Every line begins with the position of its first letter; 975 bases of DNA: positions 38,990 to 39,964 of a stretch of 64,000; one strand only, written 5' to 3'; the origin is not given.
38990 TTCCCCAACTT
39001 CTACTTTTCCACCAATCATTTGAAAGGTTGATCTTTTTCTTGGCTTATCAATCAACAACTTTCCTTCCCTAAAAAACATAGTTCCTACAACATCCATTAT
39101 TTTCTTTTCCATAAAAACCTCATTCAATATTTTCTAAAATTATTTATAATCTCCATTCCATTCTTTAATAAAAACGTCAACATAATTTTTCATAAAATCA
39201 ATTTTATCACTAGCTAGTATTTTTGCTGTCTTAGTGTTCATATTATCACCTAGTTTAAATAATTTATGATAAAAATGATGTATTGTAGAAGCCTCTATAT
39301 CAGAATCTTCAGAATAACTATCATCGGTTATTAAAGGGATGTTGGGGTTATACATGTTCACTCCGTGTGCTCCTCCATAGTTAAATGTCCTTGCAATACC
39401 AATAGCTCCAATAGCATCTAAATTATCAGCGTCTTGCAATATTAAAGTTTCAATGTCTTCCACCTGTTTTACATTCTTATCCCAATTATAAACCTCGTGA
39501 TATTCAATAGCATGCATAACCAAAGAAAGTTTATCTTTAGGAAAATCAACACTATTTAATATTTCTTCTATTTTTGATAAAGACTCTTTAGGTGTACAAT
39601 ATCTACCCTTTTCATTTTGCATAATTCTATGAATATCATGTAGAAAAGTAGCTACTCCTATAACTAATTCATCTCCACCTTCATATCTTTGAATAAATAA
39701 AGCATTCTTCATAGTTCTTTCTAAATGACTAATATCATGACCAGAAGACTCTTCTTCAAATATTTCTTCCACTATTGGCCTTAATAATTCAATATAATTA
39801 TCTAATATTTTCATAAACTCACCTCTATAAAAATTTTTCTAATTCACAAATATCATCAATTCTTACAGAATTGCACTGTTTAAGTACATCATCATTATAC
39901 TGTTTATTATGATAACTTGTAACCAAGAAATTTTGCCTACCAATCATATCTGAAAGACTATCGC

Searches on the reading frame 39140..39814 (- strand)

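Call 66: search_protein_families(library=pfam, proteins=[window:39140-39814:-], max_evalue=0.001)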
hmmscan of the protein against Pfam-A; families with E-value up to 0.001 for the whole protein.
window:39140-39814:- (224 aa): 1 family
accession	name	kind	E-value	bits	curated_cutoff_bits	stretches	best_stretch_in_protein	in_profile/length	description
PF01966.28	HD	-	3.7e-07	30.9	22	1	28-134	2-115/116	HD domain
